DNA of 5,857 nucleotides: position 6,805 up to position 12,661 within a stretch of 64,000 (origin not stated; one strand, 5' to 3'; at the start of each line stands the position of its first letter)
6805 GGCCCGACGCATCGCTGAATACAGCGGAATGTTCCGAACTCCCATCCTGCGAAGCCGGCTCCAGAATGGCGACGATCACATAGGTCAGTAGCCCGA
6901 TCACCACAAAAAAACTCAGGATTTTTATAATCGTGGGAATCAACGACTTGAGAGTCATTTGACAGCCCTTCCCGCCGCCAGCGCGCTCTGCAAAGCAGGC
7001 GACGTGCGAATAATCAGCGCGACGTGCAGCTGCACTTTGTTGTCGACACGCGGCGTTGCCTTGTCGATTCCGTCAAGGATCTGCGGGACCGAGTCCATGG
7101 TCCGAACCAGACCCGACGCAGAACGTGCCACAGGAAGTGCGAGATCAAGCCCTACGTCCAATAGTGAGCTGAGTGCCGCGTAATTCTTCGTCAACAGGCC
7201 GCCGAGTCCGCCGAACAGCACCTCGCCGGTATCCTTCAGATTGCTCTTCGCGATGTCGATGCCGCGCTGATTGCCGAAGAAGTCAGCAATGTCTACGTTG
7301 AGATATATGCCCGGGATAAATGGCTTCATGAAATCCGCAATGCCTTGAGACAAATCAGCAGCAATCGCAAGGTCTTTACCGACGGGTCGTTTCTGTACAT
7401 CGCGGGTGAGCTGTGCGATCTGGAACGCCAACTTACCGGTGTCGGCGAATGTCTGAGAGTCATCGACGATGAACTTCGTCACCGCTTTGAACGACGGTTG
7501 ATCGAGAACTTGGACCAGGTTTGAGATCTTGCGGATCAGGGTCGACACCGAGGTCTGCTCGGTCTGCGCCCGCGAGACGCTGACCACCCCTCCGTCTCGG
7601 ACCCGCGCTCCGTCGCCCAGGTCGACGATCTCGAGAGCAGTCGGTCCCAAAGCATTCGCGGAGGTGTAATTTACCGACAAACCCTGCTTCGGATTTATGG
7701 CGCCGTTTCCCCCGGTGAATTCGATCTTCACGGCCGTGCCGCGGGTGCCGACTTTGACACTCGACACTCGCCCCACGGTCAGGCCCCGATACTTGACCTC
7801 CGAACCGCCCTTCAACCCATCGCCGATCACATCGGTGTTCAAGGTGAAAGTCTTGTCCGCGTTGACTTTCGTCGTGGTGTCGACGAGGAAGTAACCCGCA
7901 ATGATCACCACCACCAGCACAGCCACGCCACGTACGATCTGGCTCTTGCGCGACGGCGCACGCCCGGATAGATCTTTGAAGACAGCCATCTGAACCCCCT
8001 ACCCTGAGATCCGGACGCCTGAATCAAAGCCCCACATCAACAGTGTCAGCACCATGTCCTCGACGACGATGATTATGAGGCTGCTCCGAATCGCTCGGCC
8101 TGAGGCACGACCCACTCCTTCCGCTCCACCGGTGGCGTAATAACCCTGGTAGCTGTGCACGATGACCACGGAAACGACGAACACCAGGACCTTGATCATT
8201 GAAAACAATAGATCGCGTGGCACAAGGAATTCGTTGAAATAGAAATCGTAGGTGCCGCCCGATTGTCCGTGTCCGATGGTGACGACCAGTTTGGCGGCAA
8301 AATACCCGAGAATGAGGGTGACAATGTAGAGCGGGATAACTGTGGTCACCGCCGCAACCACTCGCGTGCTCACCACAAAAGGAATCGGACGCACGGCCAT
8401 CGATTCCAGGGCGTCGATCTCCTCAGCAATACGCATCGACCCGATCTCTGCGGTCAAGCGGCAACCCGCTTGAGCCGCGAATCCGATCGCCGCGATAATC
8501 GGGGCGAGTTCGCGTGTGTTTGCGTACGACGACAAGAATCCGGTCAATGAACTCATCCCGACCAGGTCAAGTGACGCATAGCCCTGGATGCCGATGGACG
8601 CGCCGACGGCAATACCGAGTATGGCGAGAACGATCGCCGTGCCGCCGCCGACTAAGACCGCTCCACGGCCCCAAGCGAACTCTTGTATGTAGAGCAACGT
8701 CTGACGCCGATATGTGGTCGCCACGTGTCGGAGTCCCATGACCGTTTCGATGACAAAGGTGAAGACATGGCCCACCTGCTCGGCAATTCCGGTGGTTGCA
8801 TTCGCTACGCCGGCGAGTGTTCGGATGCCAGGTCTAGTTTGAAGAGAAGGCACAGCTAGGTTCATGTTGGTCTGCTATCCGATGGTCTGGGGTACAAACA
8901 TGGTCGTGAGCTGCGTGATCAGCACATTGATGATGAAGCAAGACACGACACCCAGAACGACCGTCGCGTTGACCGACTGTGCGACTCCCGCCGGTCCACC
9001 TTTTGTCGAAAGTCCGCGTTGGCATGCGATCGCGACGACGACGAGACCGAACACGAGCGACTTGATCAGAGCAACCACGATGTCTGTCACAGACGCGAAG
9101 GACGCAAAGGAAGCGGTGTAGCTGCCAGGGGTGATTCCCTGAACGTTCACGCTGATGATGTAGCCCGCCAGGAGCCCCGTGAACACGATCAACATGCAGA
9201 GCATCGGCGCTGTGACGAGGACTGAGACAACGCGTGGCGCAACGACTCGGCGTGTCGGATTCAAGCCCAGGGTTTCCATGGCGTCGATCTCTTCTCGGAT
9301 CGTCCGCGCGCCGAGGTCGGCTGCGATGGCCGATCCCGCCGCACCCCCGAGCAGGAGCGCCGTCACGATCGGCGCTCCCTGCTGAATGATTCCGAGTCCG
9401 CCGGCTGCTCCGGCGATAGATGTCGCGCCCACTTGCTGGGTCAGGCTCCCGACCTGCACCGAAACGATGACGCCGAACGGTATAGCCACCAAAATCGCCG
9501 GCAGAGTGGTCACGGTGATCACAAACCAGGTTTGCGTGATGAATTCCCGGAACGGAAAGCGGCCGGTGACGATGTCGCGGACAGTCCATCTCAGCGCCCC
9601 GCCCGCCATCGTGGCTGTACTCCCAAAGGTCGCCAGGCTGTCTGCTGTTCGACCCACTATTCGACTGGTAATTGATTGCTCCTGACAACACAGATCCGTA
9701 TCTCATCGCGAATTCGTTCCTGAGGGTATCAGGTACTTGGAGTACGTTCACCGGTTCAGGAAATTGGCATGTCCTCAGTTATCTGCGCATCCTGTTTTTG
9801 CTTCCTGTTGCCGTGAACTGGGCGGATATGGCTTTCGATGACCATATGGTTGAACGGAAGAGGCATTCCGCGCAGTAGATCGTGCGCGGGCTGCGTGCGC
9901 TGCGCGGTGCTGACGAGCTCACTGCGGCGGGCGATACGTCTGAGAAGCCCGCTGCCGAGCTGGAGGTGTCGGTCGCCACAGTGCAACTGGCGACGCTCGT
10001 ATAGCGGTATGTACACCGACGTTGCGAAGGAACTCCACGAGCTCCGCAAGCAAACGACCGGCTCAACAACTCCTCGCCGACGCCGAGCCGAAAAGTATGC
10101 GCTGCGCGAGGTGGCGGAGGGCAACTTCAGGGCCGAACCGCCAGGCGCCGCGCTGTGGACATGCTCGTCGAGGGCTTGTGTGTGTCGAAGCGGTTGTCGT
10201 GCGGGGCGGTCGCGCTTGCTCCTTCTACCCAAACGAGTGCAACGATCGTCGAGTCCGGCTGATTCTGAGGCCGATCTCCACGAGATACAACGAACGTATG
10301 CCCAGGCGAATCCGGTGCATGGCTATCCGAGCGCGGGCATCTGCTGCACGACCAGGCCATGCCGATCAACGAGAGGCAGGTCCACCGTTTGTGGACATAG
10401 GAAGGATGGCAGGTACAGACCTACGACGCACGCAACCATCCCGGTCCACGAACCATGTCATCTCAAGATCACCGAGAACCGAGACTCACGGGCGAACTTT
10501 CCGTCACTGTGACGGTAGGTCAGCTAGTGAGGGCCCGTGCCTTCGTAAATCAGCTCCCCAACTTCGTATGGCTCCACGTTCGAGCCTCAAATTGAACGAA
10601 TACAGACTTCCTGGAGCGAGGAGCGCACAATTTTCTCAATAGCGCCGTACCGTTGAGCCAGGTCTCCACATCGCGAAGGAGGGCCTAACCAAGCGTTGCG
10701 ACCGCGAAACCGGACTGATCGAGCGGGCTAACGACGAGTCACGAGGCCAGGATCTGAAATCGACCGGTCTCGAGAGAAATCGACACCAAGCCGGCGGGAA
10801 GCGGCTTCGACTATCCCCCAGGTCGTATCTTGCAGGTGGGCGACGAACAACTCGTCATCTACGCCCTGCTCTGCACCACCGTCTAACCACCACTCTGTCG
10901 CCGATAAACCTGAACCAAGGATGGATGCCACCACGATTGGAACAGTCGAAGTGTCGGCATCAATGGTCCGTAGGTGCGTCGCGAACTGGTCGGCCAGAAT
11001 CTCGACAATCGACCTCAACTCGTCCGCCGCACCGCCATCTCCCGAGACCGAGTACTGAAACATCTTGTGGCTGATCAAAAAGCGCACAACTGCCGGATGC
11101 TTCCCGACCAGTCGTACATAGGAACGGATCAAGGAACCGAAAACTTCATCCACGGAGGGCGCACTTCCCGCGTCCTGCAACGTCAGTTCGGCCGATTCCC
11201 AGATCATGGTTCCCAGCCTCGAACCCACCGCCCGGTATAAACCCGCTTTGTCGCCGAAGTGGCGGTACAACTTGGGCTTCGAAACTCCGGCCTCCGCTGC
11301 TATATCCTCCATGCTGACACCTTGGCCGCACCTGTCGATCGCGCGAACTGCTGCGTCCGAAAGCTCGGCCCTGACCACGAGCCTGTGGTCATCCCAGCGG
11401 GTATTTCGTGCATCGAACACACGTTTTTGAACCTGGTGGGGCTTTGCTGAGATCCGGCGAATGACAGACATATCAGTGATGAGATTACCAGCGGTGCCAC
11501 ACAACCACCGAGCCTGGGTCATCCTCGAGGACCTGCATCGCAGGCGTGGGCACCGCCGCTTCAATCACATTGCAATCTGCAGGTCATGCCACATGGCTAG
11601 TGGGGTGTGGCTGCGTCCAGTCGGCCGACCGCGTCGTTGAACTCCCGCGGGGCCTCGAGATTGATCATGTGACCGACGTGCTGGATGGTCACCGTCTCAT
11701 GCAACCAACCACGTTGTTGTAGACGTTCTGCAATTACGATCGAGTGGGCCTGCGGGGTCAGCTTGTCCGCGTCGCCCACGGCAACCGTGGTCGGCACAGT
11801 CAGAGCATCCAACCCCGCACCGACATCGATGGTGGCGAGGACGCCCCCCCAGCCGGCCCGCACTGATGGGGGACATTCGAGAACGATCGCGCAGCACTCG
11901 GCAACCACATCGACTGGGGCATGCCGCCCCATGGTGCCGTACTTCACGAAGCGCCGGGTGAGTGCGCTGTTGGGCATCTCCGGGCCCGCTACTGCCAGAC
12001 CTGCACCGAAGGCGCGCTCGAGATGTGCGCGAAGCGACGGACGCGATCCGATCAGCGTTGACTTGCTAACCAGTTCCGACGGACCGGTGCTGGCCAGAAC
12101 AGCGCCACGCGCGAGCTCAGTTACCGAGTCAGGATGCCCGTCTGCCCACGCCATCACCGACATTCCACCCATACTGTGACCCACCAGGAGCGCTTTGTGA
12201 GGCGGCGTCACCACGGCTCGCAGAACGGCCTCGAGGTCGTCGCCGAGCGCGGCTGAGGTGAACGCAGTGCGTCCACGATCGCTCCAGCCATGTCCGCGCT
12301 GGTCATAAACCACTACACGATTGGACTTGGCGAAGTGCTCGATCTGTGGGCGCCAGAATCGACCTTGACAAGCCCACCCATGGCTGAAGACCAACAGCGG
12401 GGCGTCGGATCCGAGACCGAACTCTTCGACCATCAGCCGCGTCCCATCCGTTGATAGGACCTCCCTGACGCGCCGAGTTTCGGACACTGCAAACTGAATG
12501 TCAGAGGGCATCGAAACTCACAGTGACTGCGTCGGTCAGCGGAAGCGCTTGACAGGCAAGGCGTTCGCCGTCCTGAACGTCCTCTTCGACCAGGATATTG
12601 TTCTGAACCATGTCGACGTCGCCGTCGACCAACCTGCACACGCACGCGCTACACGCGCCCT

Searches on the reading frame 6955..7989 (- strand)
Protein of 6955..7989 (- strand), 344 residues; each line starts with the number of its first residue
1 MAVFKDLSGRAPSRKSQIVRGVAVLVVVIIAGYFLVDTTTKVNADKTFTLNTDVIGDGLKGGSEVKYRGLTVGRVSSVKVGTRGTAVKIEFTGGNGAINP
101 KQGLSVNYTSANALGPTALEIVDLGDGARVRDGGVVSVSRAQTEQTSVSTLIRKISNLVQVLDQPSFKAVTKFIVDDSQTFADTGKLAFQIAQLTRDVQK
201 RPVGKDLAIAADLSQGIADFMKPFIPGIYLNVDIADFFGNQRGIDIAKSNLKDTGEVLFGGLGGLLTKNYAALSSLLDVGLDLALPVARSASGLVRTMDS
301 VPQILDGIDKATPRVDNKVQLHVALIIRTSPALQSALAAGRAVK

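Call 96: search_protein_families(library=pfam, proteins=[window:6955-7989:-], max_evalue=0.001)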
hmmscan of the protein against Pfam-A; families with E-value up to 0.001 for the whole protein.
window:6955-7989:- (344 aa): 1 family
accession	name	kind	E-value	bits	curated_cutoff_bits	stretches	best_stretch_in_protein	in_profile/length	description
PF02470.25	MlaD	-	8e-07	29.7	25.1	1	56-92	13-50/81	MlaD protein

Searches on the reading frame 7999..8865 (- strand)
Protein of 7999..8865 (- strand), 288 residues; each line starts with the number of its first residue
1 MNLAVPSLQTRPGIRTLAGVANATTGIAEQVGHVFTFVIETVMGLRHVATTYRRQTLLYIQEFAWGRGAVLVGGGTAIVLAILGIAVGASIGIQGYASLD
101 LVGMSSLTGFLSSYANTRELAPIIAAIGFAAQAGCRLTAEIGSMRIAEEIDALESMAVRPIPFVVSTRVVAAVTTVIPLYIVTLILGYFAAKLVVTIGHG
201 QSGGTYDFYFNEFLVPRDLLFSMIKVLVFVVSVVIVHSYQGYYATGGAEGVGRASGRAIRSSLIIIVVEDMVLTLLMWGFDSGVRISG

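Call 96: search_protein_families(library=pfam, proteins=[window:7999-8865:-], max_evalue=0.001)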
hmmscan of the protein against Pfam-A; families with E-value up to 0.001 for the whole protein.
window:7999-8865:- (288 aa): 1 family
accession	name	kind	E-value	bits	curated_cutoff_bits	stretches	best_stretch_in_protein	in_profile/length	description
PF02405.21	MlaE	-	4.5e-61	206.6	22.5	1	70-276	6-212/212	Permease MlaE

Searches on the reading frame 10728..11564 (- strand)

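Call 96: search_protein_families(library=pfam, proteins=[window:10728-11564:-], max_evalue=0.001)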
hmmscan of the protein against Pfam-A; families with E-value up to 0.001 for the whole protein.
window:10728-11564:- (278 aa): 2 families
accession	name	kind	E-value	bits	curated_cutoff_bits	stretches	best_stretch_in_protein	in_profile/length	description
PF00440.29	TetR_N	-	8.5e-12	45.1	24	1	70-113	3-47/47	Bacterial regulatory proteins, tetR family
PF19344.4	TetR_C_32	-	0.0001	22.9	27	1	144-258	18-133/139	Tetracyclin repressor-like, C-terminal domain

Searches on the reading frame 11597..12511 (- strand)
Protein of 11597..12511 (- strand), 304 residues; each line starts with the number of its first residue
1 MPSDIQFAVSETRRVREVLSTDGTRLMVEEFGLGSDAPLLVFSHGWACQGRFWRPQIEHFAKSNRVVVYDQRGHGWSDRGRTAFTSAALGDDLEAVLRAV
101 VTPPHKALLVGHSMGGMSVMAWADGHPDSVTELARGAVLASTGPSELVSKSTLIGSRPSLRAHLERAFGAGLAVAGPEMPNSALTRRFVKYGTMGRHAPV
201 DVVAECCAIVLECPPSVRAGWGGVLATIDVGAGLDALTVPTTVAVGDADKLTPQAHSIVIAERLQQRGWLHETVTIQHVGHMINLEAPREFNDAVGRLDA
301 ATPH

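Call 96: search_protein_families(library=pfam, proteins=[window:11597-12511:-], max_evalue=0.001)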
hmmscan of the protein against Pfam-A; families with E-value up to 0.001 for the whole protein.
window:11597-12511:- (304 aa): 5 families
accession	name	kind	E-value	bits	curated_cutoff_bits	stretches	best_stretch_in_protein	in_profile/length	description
PF00561.26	Abhydrolase_1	-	1.5e-23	84.2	25.8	1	38-133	1-97/245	alpha/beta hydrolase fold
PF12697.13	Abhydrolase_6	-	1.9e-20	74.9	26.3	1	40-294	1-217/217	Alpha/beta hydrolase family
PF12146.15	Hydrolase_4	-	3.4e-18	66.3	27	1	39-286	6-237/239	Serine aminopeptidase, S33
PF00326.27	Peptidase_S9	-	0.00028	20.9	22.6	0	238-284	144-190/213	Prolyl oligopeptidase family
PF07224.18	Chlorophyllase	-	0.00029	20.2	26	1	37-139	42-148/301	Chlorophyllase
